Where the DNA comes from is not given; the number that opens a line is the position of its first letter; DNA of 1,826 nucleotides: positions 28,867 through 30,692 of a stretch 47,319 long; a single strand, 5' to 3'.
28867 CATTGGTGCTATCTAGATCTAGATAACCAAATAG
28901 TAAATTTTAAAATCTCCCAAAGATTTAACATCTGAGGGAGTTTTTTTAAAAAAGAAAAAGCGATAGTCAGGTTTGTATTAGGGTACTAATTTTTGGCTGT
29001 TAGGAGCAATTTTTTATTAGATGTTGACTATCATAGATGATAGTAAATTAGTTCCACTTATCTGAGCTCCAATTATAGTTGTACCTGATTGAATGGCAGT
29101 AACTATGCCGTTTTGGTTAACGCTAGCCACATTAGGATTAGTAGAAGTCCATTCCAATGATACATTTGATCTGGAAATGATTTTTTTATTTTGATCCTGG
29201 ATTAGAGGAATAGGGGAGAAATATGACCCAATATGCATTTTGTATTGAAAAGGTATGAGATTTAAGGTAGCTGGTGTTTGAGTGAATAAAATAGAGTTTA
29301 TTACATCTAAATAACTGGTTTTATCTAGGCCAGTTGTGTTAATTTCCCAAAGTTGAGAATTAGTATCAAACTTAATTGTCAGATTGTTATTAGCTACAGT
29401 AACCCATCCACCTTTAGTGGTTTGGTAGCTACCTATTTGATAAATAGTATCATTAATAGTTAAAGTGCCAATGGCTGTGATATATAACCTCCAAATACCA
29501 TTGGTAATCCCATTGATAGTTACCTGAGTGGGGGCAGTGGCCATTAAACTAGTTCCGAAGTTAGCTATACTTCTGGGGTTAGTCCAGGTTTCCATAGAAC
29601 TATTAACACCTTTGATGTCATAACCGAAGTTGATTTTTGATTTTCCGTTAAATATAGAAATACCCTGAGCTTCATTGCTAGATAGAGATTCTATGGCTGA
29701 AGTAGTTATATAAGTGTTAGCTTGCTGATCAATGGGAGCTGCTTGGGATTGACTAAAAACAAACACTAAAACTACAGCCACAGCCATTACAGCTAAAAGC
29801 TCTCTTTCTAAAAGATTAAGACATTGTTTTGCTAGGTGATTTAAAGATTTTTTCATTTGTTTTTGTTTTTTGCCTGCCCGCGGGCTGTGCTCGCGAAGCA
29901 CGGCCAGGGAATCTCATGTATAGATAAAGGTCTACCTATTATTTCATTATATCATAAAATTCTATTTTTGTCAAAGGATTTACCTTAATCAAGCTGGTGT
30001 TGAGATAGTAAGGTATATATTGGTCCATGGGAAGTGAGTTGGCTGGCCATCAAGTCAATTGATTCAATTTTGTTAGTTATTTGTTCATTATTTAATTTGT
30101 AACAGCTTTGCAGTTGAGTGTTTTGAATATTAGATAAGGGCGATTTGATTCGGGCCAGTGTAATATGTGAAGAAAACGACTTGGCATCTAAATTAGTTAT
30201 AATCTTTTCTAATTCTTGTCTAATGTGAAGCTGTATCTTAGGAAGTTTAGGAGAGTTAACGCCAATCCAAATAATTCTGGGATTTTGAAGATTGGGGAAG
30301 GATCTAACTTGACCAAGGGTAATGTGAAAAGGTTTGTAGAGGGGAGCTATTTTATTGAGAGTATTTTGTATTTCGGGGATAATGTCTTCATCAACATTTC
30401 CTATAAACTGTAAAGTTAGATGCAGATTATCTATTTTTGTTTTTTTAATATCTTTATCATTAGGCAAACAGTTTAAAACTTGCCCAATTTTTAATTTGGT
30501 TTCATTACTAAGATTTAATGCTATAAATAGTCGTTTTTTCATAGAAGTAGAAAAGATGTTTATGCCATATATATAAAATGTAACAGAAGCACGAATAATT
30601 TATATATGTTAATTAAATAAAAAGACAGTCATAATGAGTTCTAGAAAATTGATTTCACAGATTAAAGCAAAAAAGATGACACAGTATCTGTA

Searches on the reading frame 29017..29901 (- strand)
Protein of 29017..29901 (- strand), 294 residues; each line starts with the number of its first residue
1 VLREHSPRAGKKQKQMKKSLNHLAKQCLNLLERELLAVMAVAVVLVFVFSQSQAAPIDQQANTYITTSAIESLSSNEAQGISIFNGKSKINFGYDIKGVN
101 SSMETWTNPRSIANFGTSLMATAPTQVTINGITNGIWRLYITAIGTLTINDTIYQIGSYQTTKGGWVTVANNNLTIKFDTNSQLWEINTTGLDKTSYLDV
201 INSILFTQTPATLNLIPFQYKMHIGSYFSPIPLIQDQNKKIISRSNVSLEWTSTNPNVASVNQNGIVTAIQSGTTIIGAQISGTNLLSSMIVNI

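Call 9: search_protein_families(library=pfam, proteins=[window:29017-29901:-], max_evalue=1)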
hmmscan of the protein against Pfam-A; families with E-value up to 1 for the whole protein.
window:29017-29901:- (294 aa): 3 families
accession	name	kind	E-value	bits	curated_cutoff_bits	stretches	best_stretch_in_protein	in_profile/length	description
PF22359.2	Big-like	-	7.7e-06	26.5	27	1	251-281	5-35/48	Bacterial Ig-like domain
PF02368.24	Big_2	-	3.9e-05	24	22.8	1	244-277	31-64/79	Bacterial Ig-like domain (group 2)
PF21820.2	DUF6886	-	0.21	11.6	27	1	11-77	55-121/164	Family of unknown function (DUF6886)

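Call 54: search_protein_families(library=phrogs, proteins=[window:29017-29901:-], max_evalue=0.01)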
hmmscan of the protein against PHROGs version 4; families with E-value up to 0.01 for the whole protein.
window:29017-29901:- (294 aa): 3 families
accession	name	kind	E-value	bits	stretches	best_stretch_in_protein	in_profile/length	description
phrog_10059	-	unknown function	1.7e-08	34.7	1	241-293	207-260/345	-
phrog_215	-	head and packaging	0.00017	21.8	1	245-278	253-287/491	structural protein with Ig domain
phrog_341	-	tail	0.00032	21.8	1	245-281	97-134/154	major tail protein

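Call 55: search_protein_families(library=padloc, proteins=[window:29017-29901:-], max_evalue=0.01)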
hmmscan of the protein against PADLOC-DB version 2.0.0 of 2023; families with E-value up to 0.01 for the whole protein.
window:29017-29901:- (294 aa): 0 families

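Call 84: search_protein_families(library=ncbifam, proteins=[window:29017-29901:-], max_evalue=0.01)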
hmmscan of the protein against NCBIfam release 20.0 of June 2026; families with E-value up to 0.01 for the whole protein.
window:29017-29901:- (294 aa): 0 families

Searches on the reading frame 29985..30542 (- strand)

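Call 9: search_protein_families(library=pfam, proteins=[window:29985-30542:-], max_evalue=1)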
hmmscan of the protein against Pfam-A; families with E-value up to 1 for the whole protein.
window:29985-30542:- (185 aa): 6 families
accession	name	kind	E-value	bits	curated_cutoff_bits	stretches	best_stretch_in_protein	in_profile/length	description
PF02834.22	LigT_PEase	-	3.5e-20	72.4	23.3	2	14-92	6-87/87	LigT like Phosphoesterase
PF13563.12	2_5_RNA_ligase2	-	7.1e-12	46.1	27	1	40-138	26-122/152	2'-5' RNA ligase superfamily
PF13306.12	LRR_5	-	0.031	14.6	27.7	1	113-163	20-71/127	BspA type Leucine rich repeat region (6 copies)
PF18864.6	AbiTii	-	0.065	13.9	27.6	1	102-162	111-176/189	AbiTii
PF01476.26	LysM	-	0.077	13.4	20.9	0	10-23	28-40/43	LysM domain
PF07194.16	P2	-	0.1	13.1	23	1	18-64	28-70/81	P2 response regulator binding domain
